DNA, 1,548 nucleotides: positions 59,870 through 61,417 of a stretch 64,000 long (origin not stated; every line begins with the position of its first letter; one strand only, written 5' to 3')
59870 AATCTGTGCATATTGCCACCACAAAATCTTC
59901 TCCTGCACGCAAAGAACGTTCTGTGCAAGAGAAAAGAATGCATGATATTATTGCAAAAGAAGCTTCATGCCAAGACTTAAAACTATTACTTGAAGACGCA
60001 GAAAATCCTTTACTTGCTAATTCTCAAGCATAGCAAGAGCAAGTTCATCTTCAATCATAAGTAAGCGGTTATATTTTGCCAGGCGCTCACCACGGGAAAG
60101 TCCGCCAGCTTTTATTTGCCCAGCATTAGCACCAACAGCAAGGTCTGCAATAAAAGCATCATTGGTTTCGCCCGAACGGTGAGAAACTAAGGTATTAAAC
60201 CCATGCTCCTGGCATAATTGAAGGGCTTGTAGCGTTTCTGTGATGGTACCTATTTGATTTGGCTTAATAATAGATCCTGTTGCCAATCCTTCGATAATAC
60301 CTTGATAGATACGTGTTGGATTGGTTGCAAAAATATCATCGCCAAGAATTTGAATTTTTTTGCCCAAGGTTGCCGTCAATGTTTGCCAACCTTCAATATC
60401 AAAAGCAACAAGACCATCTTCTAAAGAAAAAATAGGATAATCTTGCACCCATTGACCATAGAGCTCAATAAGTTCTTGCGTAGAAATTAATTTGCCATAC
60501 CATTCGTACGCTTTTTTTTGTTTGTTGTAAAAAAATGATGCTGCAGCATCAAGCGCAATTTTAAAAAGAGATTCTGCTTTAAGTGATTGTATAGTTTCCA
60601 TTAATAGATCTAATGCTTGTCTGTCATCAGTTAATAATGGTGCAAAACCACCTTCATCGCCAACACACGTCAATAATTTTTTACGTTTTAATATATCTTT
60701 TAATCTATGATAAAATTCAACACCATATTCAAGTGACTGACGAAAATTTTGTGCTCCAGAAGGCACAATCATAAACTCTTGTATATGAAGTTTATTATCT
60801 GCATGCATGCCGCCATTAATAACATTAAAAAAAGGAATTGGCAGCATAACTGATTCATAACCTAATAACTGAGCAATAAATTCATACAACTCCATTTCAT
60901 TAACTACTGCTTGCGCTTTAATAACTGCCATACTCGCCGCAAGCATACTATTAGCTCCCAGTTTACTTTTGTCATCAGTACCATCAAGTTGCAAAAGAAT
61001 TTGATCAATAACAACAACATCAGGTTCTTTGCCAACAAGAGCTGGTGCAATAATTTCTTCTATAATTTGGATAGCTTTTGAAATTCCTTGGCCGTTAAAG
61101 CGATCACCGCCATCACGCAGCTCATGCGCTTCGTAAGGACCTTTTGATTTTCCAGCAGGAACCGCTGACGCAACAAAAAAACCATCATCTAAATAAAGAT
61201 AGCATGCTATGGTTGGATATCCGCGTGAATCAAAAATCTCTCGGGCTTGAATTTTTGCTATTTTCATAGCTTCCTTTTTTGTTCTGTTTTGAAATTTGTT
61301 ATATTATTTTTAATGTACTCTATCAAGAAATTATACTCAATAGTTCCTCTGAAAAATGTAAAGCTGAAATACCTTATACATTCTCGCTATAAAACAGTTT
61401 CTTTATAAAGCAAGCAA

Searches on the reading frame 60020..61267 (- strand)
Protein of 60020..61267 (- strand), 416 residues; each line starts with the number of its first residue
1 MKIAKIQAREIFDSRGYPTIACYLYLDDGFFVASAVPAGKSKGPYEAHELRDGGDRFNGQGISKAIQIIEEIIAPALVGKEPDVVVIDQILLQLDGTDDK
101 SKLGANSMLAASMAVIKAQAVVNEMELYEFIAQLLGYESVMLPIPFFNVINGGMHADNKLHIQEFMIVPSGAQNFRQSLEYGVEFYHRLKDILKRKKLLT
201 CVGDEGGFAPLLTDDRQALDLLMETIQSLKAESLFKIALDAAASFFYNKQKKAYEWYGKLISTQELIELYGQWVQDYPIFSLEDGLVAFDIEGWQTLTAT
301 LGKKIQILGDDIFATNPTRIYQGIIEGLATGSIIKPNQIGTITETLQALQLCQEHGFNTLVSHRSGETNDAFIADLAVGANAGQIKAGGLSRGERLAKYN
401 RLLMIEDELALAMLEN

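Call 8: search_protein_families(library=pfam, proteins=[window:60020-61267:-], max_evalue=0.001)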
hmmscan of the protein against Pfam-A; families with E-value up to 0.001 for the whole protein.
window:60020-61267:- (416 aa): 2 families
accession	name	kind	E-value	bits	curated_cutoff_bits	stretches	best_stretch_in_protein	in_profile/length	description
PF00113.28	Enolase_C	-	2.1e-99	333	21.5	1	140-410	2-282/296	Enolase, C-terminal TIM barrel domain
PF03952.21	Enolase_N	-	7.7e-42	143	35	1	3-131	1-131/131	Enolase, N-terminal domain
